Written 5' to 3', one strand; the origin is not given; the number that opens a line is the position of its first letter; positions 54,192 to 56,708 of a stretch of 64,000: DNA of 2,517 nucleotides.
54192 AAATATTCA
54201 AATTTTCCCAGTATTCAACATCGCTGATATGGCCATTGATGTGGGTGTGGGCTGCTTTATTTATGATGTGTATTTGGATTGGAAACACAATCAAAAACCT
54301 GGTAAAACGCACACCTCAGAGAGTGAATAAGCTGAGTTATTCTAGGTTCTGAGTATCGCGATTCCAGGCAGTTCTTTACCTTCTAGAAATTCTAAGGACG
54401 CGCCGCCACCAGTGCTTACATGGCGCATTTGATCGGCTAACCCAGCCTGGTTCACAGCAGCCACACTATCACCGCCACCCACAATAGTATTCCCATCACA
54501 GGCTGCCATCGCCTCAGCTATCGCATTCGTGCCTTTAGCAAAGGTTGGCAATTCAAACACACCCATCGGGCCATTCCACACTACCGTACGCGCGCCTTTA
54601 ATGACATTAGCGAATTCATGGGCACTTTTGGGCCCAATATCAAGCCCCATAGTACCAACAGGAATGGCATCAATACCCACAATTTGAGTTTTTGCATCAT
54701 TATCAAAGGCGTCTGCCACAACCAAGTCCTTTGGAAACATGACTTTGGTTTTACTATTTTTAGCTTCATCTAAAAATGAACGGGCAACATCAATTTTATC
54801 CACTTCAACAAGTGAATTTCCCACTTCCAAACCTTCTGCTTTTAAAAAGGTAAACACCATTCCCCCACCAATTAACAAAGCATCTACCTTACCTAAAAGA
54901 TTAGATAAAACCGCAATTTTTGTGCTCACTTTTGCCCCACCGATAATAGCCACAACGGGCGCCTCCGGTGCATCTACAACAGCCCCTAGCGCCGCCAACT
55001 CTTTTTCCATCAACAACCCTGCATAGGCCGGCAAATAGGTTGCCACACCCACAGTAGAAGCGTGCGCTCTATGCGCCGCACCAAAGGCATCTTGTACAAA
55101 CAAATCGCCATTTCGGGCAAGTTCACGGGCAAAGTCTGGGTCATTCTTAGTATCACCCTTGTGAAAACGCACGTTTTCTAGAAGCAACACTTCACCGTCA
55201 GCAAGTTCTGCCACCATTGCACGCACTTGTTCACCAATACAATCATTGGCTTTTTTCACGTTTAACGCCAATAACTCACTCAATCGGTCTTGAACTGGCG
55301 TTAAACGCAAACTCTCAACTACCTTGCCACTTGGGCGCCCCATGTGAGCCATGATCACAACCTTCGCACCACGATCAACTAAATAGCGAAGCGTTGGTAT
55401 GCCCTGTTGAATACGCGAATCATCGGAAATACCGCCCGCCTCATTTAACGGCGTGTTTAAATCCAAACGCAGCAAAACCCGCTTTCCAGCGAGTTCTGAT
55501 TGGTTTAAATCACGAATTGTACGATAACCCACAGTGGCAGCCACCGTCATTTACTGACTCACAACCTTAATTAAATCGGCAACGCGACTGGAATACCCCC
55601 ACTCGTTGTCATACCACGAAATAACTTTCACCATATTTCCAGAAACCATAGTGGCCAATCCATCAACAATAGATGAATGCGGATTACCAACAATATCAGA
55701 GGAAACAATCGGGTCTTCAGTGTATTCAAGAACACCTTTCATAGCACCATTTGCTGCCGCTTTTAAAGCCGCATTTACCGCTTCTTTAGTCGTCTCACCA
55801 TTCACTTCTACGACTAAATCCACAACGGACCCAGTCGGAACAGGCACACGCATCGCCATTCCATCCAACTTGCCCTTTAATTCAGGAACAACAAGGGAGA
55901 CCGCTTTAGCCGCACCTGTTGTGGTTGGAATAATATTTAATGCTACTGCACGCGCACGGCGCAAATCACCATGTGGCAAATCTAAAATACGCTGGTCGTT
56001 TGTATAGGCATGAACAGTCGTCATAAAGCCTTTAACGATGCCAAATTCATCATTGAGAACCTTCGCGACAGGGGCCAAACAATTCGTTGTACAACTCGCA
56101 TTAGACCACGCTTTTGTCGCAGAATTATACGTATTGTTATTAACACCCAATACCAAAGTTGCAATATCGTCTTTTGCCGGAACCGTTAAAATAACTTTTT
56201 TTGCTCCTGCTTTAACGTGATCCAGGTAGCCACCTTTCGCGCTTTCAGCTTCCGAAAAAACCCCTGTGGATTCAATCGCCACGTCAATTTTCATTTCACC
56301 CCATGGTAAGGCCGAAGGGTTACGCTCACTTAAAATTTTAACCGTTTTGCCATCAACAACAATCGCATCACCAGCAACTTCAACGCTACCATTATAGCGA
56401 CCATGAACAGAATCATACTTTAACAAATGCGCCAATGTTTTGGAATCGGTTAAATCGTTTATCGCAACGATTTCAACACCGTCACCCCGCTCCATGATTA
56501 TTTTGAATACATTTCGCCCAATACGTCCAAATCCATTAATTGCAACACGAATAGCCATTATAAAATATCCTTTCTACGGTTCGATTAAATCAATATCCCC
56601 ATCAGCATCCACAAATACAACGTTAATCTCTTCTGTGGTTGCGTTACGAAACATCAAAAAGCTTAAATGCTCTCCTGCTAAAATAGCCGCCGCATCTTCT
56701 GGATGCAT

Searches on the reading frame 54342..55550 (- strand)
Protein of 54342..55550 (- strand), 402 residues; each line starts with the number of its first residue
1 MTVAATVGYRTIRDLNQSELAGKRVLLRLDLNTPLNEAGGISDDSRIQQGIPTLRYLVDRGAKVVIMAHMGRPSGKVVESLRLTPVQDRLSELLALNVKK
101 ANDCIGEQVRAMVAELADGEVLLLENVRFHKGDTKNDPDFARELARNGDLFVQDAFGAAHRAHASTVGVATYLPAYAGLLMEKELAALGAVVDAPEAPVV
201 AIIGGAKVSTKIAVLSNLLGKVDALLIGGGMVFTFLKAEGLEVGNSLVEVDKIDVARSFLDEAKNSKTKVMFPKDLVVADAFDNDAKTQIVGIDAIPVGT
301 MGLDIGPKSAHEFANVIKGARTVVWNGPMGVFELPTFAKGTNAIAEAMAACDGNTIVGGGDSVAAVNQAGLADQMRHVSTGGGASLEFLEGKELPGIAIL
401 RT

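Call 21: find_homologous_proteins(query=window:54342-55550:-, max_evalue=1e-30)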
Query window:54342-55550:- (402 aa): 8000 proteins with E <= 1e-30 among 8000 candidates; the best 120 are listed.
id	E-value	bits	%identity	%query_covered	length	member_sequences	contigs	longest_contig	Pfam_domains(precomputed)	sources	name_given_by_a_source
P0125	3.5e-251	851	100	99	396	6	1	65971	PF00162.25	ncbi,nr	ncbi:MAG: phosphoglycerate kinase [bacterium]|nr:phosphoglycerate kinase [bacterium]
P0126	9.4e-218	741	85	100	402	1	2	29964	PF00162.25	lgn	-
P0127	5.2e-145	501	60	97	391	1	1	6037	PF00162.25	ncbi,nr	ncbi:MAG: phosphoglycerate kinase [Anaerolineae bacterium]|nr:phosphoglycerate kinase [Anaerolineae 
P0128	5.4e-145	501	59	97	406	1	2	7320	PF00162.25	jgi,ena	-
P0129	6.1e-145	501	62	97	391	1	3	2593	PF00162.25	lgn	-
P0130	1.4e-144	500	57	98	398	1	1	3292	PF00162.25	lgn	-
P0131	2.2e-144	499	61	98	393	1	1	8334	PF00162.25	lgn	-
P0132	2.8e-144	499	56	98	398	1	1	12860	PF00162.25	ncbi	ncbi:phosphoglycerate kinase [Candidatus Margulisiibacteriota bacterium]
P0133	3.0e-144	499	58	97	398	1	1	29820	PF00162.25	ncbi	-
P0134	8.3e-144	497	61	97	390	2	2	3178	PF00162.25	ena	-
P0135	1.2e-143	497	60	98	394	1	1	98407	PF00162.25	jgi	jgi:phosphoglycerate kinase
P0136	1.3e-143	497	60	97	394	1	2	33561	PF00162.25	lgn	-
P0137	1.7e-143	496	60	97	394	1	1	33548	PF00162.25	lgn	-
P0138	3.1e-143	496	60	97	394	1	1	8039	PF00162.25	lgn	-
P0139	3.2e-143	496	60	97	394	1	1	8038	PF00162.25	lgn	-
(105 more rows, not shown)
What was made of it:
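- Tried and rejected: The nearest named PGK relatives are 56-60% identical and scattered over Anaerolineae, Margulisiibacteriota, Firmicutes and cyanobacteria (call 21).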

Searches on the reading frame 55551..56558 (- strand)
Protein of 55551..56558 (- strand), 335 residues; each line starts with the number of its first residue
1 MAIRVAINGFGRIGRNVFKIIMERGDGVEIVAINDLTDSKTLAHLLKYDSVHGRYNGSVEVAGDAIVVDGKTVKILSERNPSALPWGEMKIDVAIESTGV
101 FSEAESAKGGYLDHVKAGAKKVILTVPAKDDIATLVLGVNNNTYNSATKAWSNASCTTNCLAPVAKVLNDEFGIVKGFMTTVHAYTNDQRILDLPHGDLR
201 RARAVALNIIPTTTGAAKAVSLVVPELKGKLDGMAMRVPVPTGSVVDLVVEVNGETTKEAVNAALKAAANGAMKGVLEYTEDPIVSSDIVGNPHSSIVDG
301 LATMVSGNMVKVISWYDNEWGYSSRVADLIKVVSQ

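Call 20: list_cluster_members(proteins=[window:55551-56558:-, window:26980-27984:-, window:25523-26740:-, window:32524-33093:+, window:41561-41974:-])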
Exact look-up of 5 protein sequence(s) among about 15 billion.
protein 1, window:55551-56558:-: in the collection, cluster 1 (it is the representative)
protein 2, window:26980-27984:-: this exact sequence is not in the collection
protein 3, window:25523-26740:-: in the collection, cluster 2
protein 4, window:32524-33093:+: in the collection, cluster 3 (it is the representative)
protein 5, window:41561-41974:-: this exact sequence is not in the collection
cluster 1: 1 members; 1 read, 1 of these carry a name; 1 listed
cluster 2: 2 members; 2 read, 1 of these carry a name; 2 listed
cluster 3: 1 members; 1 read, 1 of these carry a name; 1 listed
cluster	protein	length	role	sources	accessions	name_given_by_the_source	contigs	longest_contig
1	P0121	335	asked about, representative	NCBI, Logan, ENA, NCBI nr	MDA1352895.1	MAG: type I glyceraldehyde-3-phosphate dehydrogenase [bacterium] | type I glyceraldehyde-3-phosphate dehydrogenase [bacterium]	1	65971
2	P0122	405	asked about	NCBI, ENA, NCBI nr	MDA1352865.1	MAG: dicarboxylate/amino acid:cation symporter [bacterium] | dicarboxylate/amino acid:cation symporter [bacterium]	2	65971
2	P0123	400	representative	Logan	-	-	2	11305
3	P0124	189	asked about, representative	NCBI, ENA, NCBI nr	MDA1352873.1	MAG: hypothetical protein O3A01_00190 [bacterium] | hypothetical protein [bacterium]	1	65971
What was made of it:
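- The window comes from a MAG (NCBI 'bacterium', 65,971-bp contig; call 20).
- Tried and rejected: The source MAG is named only 'bacterium' (call 20).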
